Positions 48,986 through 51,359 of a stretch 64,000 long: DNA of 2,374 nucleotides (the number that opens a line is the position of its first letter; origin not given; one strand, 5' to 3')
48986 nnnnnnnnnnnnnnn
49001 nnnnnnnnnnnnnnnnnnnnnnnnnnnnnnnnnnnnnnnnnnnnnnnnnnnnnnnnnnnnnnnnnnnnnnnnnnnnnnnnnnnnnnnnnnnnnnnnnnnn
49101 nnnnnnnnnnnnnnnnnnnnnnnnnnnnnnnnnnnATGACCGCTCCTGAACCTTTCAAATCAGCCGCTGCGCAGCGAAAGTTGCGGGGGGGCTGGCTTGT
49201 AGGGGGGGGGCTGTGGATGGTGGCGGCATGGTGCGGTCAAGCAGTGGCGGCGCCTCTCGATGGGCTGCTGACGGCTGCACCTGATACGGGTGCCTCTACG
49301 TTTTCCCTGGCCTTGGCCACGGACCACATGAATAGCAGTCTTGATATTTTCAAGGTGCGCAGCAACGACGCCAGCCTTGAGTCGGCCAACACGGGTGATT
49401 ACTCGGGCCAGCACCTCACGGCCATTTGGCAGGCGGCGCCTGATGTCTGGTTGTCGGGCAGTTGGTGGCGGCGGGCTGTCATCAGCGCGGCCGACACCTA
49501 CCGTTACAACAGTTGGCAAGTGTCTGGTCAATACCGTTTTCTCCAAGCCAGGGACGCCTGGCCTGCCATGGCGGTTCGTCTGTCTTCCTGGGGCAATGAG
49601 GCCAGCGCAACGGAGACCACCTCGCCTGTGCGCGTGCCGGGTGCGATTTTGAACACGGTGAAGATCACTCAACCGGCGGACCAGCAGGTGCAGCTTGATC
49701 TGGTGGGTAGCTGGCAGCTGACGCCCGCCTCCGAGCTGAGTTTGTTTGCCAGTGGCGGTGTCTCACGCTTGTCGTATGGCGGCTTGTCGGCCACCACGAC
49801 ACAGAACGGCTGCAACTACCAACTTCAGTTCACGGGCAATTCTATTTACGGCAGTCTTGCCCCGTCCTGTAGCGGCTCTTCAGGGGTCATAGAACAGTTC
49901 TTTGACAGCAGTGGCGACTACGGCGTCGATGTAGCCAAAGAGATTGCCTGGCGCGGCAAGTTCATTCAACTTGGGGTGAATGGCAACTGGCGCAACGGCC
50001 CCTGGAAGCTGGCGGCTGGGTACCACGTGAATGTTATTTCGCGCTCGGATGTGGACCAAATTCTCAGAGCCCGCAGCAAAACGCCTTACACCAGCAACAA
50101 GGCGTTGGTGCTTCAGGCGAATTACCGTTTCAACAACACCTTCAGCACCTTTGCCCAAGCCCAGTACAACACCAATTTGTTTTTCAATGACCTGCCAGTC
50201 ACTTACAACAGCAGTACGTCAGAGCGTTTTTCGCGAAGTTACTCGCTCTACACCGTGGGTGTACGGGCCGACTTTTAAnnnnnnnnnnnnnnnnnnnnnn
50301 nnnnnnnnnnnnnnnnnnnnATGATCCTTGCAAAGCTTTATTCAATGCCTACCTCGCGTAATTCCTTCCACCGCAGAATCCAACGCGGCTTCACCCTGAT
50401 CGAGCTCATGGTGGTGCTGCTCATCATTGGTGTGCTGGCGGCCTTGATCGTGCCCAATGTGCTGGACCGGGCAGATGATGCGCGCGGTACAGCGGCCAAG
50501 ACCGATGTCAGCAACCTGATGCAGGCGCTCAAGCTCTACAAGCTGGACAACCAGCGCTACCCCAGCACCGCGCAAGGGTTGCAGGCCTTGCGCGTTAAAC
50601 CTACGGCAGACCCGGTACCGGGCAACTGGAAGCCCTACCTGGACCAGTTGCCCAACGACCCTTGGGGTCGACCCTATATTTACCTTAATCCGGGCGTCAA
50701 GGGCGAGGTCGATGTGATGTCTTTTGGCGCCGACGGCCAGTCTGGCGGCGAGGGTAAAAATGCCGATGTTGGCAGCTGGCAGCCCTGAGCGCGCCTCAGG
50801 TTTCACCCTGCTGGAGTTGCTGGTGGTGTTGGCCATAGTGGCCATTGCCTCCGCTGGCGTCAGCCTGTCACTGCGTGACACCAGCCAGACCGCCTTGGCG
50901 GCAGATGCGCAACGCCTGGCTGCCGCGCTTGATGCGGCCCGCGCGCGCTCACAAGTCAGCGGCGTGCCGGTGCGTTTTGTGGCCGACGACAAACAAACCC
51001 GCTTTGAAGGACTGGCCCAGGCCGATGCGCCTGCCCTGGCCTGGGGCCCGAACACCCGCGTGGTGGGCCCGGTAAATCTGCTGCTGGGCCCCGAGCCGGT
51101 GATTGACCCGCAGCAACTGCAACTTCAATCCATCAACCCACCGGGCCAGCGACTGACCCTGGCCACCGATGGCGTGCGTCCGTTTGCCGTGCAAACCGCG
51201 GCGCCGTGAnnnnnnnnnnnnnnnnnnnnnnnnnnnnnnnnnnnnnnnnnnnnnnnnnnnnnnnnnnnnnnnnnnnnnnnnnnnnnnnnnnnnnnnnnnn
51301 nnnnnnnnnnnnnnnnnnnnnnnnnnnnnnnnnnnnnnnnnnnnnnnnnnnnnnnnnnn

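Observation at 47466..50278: Translationally coupled lipoprotein + beta-barrel gene pair of unrecognised families at the junction between glycanase genes and the T2SS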

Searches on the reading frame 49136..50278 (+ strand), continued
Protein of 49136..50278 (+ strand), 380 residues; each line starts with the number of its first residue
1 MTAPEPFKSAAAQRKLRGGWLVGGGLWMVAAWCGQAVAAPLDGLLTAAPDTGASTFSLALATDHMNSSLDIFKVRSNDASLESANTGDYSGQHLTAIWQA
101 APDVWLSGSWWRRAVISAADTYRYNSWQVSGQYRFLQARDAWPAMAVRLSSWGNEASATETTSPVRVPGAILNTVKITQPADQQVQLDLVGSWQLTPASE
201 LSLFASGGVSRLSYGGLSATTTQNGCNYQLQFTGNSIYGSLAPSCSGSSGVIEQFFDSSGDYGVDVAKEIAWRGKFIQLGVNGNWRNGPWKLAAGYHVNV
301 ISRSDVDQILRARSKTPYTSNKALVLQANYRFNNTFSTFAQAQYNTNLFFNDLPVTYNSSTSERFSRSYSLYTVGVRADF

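Call 83: search_protein_families(library=pfam, proteins=[L051:3026-5128:-, L051:9141-10418:+, L051:10877-13105:+, L065:539-2713:+, L065:2730-5711:+, L065:10884-12380:+, L073:4337-6049:-, L073:9433-10368:+, L067:3723-5603:-, L053:4688-7117:-], max_evalue=0.001)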
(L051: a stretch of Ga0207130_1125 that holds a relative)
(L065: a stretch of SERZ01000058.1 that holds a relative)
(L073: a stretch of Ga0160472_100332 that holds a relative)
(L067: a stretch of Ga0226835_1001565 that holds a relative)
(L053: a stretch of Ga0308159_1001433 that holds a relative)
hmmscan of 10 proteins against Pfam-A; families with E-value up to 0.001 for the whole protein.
L051:3026-5128:- (700 aa): 1 family
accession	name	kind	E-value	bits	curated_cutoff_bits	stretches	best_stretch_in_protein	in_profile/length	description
PF04865.19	Baseplate_J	-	3.7e-08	33.4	21.1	1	531-613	21-104/255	Baseplate J-like protein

L051:9141-10418:+ (425 aa): 4 families
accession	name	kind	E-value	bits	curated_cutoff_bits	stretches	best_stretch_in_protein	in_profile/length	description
PF22461.2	SLBB_2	-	4e-38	129.8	27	2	228-306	1-79/79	SLBB domain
PF02563.21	Poly_export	-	3.2e-22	78.9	28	1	126-222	5-76/77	Polysaccharide biosynthesis/export protein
PF10531.15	SLBB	-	1.3e-13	51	27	2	230-275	2-46/55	SLBB domain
PF18412.6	Wza_C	-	9.5e-05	22.5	25.8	1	401-420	4-23/30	Outer-membrane lipoprotein Wza C-terminal domain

L051:10877-13105:+ (742 aa): 8 families
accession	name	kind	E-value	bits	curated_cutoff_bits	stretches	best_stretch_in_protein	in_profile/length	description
PF23607.1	WZC_N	-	3.8e-31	108.2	27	1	115-226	1-108/110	Tyrosine-protein kinase Wzc, N-terminal domain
PF13807.11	GNVR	-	1.8e-29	102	27.7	1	391-470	2-81/82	G-rich domain on putative tyrosine kinase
PF02706.20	Wzz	-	1.1e-17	64.6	25.5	1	20-110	2-90/91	Chain length determinant protein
PF13614.12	AAA_31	-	5.6e-14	52.9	27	1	549-676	3-137/177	AAA domain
PF01656.29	CbiA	-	2.2e-08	34.5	25.4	1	550-720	1-84/125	CobQ/CobB/MinD/ParA nucleotide binding domain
PF10609.15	ParA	-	2.7e-07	30.7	27.1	1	548-717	4-173/246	NUBPL iron-transfer P-loop NTPase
PF09140.17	MipZ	-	6.2e-05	22.9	20.7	1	550-666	3-109/262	ATPase MipZ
PF02374.21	ArsA_ATPase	-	9.6e-05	22.2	24.3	0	677-719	203-245/305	Anion-transporting ATPase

L065:539-2713:+ (724 aa): 1 family
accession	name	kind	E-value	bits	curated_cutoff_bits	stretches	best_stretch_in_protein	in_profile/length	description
PF11854.14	MtrB_PioB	-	2.2e-135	453.2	23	1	49-723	4-635/635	Putative outer membrane beta-barrel porin, MtrB/PioB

L065:2730-5711:+ (993 aa): 5 families
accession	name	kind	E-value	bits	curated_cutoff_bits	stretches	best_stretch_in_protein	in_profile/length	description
PF22113.1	Mtrc-MtrF_II-IV_dom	-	1.2e-48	165.4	30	2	753-992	1-176/176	Outer membrane cytochrome MtrC/MtrF-like, domains II/IV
PF14522.11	Cytochrome_C7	-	8.4e-16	58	24.8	1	426-504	10-67/67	Cytochrome c7 and related cytochrome c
PF14537.11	Cytochrom_c3_2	-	1.1e-08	35.9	25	0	324-360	8-44/79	Cytochrome c3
PF09699.15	Paired_CXXCH_1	-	1.3e-07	31.6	20.6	0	936-982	3-39/41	Doubled CXXCH motif (Paired_CXXCH_1)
PF22112.2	OmcA-like_N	-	6e-07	29.9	27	1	103-224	2-131/167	OmcA-like N-terminal domain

L065:10884-12380:+ (498 aa): 1 family
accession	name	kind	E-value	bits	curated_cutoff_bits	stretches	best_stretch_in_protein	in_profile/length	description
PF02661.23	Fic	-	3.6e-10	41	24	1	231-332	1-90/93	Fic/DOC family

L073:4337-6049:- (570 aa): 0 families

L073:9433-10368:+ (311 aa): 18 families
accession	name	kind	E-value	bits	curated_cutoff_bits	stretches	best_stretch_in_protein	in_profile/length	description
PF00196.25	GerE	-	1.2e-41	140.6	23.5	3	249-301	3-55/57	Bacterial regulatory proteins, luxR family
PF08281.18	Sigma70_r4_2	-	1.1e-17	63.8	25.7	3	152-194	11-54/54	Sigma-70, region 4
PF13384.12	HTH_23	-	4.8e-13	48.9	24.6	0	74-100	8-34/50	Homeodomain-like domain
PF04545.22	Sigma70_r4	-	4.8e-09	36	24.1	0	252-290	8-47/50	Sigma-70, region 4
PF13412.12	HTH_24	-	8.2e-09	35.3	21.9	0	263-285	17-39/48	Winged helix-turn-helix DNA-binding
PF24657.1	DUF7646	-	1e-07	32.3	27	0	262-305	29-72/85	Domain of unknown function (DUF7646)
PF07638.17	Sigma70_ECF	-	1.3e-07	32.1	21.1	0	65-105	133-173/185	ECF sigma factor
PF13518.12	HTH_28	-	1.4e-07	31.9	25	0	75-97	4-26/52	Helix-turn-helix domain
PF13936.12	HTH_38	-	6.6e-07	29.4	27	0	258-281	15-38/44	Helix-turn-helix domain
PF13404.12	HTH_AsnC-type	-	3.7e-06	27.1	27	0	264-282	18-36/42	AsnC-type helix-turn-helix domain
PF14493.12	HTH_40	-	6.9e-06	26.7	27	0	257-290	6-39/89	Helix-turn-helix domain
PF13551.12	HTH_29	-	1.7e-05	25.3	28.1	0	74-97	2-26/64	Winged helix-turn helix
PF21476.4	PF0610-like_N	-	3e-05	24.6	33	0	250-287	1-38/50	PF0610-like, N-terminal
PF07750.17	GcrA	-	6e-05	23.9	26.9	0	78-130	13-66/155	GcrA cell cycle regulator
PF13613.12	HTH_Tnp_4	-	0.00016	21.6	27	0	165-194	18-47/53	Helix-turn-helix of DDE superfamily endonuclease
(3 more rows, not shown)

L067:3723-5603:- (626 aa): 1 family
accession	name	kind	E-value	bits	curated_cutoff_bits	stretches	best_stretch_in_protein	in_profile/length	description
PF04892.17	VanZ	-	4.4e-07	31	30.1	1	551-616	58-123/126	VanZ like family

L053:4688-7117:- (809 aa): 1 family
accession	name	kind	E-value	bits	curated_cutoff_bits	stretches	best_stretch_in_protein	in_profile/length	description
PF05159.20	Capsule_synth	-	3.1e-87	293.4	20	2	148-408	2-310/310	Capsule polysaccharide biosynthesis protein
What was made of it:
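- Closest known: Wzi. Same: In L051 the pair occupies the position directly upstream of wza-wzc (call 83).
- In L065 it lies next to MtrB/MtrC-like genes (call 83). One locus places the pair next to MtrB/MtrC-type surface lipoprotein genes (call 83).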

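Call 88: search_protein_families(library=pfam, proteins=[L070:11459-12817:+, L070:12881-14074:+, L070:14366-16564:+, L080:13975-16212:+, L080:11300-12517:-, L051:13537-14691:+, L051:15420-16790:+, L053:7785-9104:-, L053:9104-9979:-, L058:3568-4860:-], max_evalue=0.001)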
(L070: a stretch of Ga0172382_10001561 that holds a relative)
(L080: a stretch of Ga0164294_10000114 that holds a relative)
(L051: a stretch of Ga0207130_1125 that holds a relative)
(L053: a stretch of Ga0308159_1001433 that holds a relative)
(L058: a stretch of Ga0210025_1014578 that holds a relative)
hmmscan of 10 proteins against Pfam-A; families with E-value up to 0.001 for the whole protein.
L070:11459-12817:+ (452 aa): 0 families

L070:12881-14074:+ (397 aa): 5 families
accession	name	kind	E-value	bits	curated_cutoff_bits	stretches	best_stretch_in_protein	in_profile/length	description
PF00534.26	Glycos_transf_1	-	3.3e-20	72.8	26.4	1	203-356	18-171/172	Glycosyl transferases group 1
PF13692.12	Glyco_trans_1_4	-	3.4e-19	70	27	1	202-343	3-142/142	Glycosyl transferases group 1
PF13439.12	Glyco_transf_4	-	7.6e-11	42.8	28.5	1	14-179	2-167/170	Glycosyltransferase Family 4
PF13524.12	Glyco_trans_1_2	-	1e-06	29.2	25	1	263-369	30-141/144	Glycosyl transferase-like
PF13579.12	Glyco_trans_4_4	-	0.00017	22.4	29.7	0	128-177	110-158/158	Glycosyl transferase 4-like domain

L070:14366-16564:+ (732 aa): 8 families
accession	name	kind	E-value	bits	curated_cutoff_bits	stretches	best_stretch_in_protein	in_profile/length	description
PF00107.32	ADH_zinc_N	-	1e-19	71.2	31.8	1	178-296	2-120/129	Zinc-binding dehydrogenase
PF01408.29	GFO_IDH_MocA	-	1.9e-18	67.8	24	1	404-522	3-120/120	Oxidoreductase family, NAD-binding Rossmann fold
PF22725.1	GFO_IDH_MocA_C3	-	3.3e-10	40.5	27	1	536-644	7-118/124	GFO/IDH/MocA C-terminal domain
PF13602.12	ADH_zinc_N_2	-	9.5e-07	30.3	27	1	229-357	14-126/134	Zinc-binding dehydrogenase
PF02894.22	GFO_IDH_MocA_C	-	1e-06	29.2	22.9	1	541-628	10-102/218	Oxidoreductase family, C-terminal alpha/beta domain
PF01370.27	Epimerase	-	2.7e-05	24.1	20.9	0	170-252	1-81/240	NAD dependent epimerase/dehydratase family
PF08240.17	ADH_N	-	7e-05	23.5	23.5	1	84-139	23-104/104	Alcohol dehydrogenase GroES-like domain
PF16912.11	Glu_dehyd_C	-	0.00031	20.7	34.9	0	167-270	31-133/211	Glucose dehydrogenase C-terminus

L080:13975-16212:+ (745 aa): 6 families
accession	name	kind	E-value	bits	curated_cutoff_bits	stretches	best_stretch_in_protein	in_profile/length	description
PF09382.16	RQC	-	3e-35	120.9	23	1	419-529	1-111/114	RQC domain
PF00270.35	DEAD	-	1.1e-22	81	26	1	41-198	4-162/167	DEAD/DEAH box helicase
PF00271.37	Helicase_C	-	2e-22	80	23.5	1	238-343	6-110/110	Helicase conserved C-terminal domain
PF00570.28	HRDC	-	3.8e-20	72.1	23.8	1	548-612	2-66/68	HRDC domain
PF16124.10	RecQ_Zn_bind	-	4e-20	72.7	25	1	355-417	2-66/66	RecQ zinc-binding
PF14493.12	HTH_40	-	7.8e-14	52.2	27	1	648-740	1-88/89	Helix-turn-helix domain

L080:11300-12517:- (405 aa): 2 families
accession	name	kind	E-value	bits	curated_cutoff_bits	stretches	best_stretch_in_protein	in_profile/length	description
PF02866.23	Ldh_1_C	-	2.5e-43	148.5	22.6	1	235-401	1-171/174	lactate/malate dehydrogenase, alpha/beta C-terminal domain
PF00056.29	Ldh_1_N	-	2.2e-34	118.9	27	1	84-231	1-140/141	lactate/malate dehydrogenase, NAD binding domain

L051:13537-14691:+ (384 aa): 1 family
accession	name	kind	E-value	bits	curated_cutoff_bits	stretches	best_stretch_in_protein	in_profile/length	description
PF00953.26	Glycos_transf_4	-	5.4e-25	88.7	27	1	88-243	3-158/160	Glycosyl transferase family 4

L051:15420-16790:+ (456 aa): 3 families
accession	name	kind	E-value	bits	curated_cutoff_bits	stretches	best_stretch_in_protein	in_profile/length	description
PF03721.20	UDPG_MGDP_dh_N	-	1.4e-33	116.5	27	1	39-212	2-181/187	UDP-glucose/GDP-mannose dehydrogenase family, NAD binding domain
PF00984.24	UDPG_MGDP_dh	-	1.8e-25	89.3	25.4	1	234-322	2-93/94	UDP-glucose/GDP-mannose dehydrogenase family, central domain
PF03720.21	UDPG_MGDP_dh_C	-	1.7e-23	83.4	30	1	349-447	1-101/103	UDP-glucose/GDP-mannose dehydrogenase family, UDP binding domain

L053:7785-9104:- (439 aa): 4 families
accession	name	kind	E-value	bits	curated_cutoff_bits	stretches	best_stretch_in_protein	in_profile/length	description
PF02348.25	CTP_transf_3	-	6.9e-58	196.4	22.6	1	15-223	1-217/217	Cytidylyltransferase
PF12804.13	NTP_transf_3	-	2.7e-08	34.6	27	1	29-125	15-111/160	MobA-like NTP transferase domain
PF08282.18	Hydrolase_3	-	3.8e-08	33.8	20.9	1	342-401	187-246/255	haloacid dehalogenase-like hydrolase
PF00702.32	Hydrolase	-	1.8e-07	32.2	26.4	1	304-378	108-191/191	haloacid dehalogenase-like hydrolase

L053:9104-9979:- (291 aa): 1 family
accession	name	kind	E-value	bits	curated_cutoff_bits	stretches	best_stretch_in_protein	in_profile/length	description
PF00793.26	DAHP_synth_1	-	2.5e-70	236.9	25.5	1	25-283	16-269/270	DAHP synthetase I family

L058:3568-4860:- (430 aa): 2 families
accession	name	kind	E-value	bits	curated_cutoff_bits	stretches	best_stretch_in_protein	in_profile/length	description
PF02397.22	Bac_transf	-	5e-67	225.3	27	1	240-421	1-175/179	Bacterial sugar transferase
PF13727.12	CoA_binding_3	-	3.1e-31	109.2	25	1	24-204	2-175/175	CoA-binding domain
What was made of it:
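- Wza-Wzc-GT4-Ugd, KpsC-like/KdsB/KdsA, WbaP-like, and acetyltransferase+GT1 neighbours (calls 83, 88). Polysaccharide genes recur as neighbours in another subfamily (calls 83, 88). In other loci it lies next to Kps-type, WbaP-type and GT genes (calls 83, 88).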

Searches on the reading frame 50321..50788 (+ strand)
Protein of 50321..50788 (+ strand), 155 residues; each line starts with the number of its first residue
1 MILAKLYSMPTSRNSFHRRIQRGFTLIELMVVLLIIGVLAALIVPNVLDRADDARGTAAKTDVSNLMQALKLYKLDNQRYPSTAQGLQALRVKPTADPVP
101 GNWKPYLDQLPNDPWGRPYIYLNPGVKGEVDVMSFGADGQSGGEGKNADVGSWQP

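Call 6: search_protein_families(library=pfam, proteins=[window:50321-50788:+], max_evalue=0.1)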
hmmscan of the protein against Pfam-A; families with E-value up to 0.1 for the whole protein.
window:50321-50788:+ (155 aa): 3 families
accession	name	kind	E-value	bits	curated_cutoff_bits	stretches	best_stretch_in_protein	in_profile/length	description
PF08334.16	T2SSG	-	4.5e-40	136.5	21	1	46-153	1-108/108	Type II secretion system (T2SS), protein G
PF07963.17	N_methyl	-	2.9e-09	36.5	21.2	1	18-43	1-26/27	Prokaryotic N-terminal methylation motif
PF25665.1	His1_capsid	-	0.077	13.4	27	0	26-72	7-53/73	His1 virus capsid protein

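Call 7: search_protein_families(library=ncbifam, proteins=[window:50321-50788:+], max_evalue=0.1)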
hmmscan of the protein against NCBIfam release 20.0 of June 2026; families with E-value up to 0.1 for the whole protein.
window:50321-50788:+ (155 aa): 14 families
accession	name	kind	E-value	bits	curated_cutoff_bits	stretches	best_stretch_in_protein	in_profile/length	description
TIGR01710.1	typeII_sec_gspG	equivalog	2e-53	180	88.85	1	22-154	1-134/134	type II secretion system major pseudopilin GspG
NF040999.1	pilin_ComGC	equivalog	2.3e-13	50.1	75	1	22-85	2-65/84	competence type IV pilus major pilin ComGC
NF041775.1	typeIV_PilA_Myxo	equivalog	3.3e-12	46.8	400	1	20-85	9-74/214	type IV pilin protein PilA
TIGR01708.2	typeII_sec_gspH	equivalog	2.4e-10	40.7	80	1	21-74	1-51/169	type II secretion system minor pseudopilin GspH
TIGR02532.1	IV_pilin_GFxxxE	domain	4.5e-09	35.8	16.3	1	21-43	1-23/24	prepilin-type N-terminal cleavage/methylation domain-containing protein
NF007862.0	PRK10574.1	equivalog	2.1e-07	31.2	138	1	20-86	3-69/145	prepilin peptidase-dependent pilin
NF041013.1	T4P_ComGE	equivalog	2.1e-05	24.5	49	1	22-75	4-58/83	competence type IV pilus minor pilin ComGE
NF007800.0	PRK10506.1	equivalog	0.00084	19.2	158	1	19-41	6-28/163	prepilin peptidase-dependent protein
TIGR02596.1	TIGR02596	subfamily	0.002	18.2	70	1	24-57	1-34/196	Verru_Chthon cassette protein D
NF040982.1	ComGD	equivalog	0.01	16.2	70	1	21-45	1-24/139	competence type IV pilus minor pilin ComGD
NF041002.1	pilin_ComGF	equivalog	0.024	14.9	80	1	21-44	1-24/139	competence type IV pilus minor pilin ComGF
NF038304.1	EPS_HpsC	equivalog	0.041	13.4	200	1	13-41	12-40/318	hormogonium polysaccharide secretion pseudopilin HpsC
NF038303.1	EPS_HpsB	equivalog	0.066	13.2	150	1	21-45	2-26/211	hormogonium polysaccharide secretion pseudopilin HpsB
TIGR02523.1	type_IV_pilV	equivalog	0.072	13.6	52.2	1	21-44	1-26/139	type IV pilus modification protein PilV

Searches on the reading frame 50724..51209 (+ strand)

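Call 18: search_protein_families(library=pfam, proteins=[window:50724-51209:+], max_evalue=0.001)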
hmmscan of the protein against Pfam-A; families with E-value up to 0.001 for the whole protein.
window:50724-51209:+ (161 aa): 1 family
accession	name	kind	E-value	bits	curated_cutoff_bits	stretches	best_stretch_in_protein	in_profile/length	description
PF07963.17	N_methyl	-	1.8e-07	30.9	21.2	1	24-46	4-26/27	Prokaryotic N-terminal methylation motif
